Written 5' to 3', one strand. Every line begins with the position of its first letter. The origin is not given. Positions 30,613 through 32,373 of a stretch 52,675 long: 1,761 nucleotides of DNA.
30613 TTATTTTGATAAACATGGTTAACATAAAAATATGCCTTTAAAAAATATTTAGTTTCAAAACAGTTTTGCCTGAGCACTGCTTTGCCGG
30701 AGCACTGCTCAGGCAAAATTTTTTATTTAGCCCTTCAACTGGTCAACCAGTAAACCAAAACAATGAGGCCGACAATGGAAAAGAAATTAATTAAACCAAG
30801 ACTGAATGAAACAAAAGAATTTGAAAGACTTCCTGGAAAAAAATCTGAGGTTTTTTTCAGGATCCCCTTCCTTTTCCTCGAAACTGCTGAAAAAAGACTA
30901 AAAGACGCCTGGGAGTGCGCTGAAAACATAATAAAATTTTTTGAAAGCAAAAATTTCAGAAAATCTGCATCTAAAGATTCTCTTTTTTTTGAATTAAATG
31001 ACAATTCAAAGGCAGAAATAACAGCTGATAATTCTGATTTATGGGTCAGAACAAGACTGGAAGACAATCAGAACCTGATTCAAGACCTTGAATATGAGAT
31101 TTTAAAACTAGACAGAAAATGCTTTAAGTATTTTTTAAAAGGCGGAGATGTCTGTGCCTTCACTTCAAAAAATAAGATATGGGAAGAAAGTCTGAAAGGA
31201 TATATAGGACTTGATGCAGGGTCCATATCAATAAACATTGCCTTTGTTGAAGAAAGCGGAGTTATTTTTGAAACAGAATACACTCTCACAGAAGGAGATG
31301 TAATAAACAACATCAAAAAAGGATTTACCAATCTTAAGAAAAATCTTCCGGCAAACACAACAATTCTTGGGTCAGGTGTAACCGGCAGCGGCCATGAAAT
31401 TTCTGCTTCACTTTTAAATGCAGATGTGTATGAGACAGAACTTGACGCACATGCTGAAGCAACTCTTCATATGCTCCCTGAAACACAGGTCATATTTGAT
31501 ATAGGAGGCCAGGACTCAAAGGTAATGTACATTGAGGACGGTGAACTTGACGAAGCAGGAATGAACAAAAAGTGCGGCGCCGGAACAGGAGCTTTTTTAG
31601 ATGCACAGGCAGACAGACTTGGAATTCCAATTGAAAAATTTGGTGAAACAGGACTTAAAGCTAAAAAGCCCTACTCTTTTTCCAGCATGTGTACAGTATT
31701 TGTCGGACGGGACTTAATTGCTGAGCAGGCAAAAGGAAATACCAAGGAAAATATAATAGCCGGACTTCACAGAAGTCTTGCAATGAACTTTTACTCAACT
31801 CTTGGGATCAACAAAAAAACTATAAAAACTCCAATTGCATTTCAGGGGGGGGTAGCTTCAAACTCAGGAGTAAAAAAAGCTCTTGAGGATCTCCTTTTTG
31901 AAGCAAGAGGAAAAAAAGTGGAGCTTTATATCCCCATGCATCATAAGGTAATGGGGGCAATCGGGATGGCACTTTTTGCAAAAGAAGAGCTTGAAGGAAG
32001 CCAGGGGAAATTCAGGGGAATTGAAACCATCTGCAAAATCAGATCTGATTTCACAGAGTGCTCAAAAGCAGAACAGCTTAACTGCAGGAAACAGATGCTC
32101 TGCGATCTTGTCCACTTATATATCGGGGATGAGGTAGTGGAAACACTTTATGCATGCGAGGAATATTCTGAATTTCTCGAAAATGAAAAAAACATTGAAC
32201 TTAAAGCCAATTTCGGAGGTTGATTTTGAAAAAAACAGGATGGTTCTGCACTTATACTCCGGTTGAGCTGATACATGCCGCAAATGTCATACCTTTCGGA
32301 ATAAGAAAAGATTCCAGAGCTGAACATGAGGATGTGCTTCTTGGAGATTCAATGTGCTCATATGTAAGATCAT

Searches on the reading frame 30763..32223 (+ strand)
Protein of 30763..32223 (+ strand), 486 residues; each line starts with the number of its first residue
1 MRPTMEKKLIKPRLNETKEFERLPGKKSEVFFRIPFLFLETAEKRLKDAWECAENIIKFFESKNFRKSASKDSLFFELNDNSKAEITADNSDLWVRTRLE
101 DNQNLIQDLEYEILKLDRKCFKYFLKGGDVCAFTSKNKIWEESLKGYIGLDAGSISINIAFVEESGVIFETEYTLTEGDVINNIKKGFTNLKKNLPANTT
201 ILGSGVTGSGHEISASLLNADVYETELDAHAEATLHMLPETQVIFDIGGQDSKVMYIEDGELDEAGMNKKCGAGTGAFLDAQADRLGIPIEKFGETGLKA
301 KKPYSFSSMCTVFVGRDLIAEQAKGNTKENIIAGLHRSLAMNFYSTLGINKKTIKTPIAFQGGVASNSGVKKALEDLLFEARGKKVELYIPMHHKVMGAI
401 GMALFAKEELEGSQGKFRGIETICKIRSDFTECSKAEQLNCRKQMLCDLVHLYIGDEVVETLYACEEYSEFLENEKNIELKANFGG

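Call 22: find_encoding_contigs(protein=window:30763-32223:+, flank=10000, max_places=1)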
Protein window:30763-32223:+ (486 aa): 2 contigs read that carry it; 1 place shown.
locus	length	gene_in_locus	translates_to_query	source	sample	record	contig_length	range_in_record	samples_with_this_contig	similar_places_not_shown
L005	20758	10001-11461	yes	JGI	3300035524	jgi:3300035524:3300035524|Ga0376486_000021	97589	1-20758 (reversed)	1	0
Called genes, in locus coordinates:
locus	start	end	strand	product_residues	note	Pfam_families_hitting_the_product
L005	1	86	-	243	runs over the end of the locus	PF20408:Abhydrolase_11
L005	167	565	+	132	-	PF22550:CesT_Tir_1, PF05932:CesT (weak), PF10722:YbjN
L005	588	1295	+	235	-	PF04012:PspA_IM30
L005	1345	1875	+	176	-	PF13785:DUF4178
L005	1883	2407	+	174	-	PF00293:NUDIX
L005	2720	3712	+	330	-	PF00044:Gp_dh_N, PF02800:Gp_dh_C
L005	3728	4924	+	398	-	PF00162:PGK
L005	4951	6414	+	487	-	PF00224:PK, PF02887:PK_C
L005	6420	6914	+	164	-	PF02142:MGS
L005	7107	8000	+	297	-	PF02645:DegV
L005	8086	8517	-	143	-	PF03061:4HBT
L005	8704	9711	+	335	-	PF13717:Zn_ribbon_4, PF08668:HDOD, PF01966:HD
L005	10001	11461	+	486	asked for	PF01869:BcrAD_BadFG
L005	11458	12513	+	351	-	PF06050:HGD-D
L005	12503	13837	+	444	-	PF06050:HGD-D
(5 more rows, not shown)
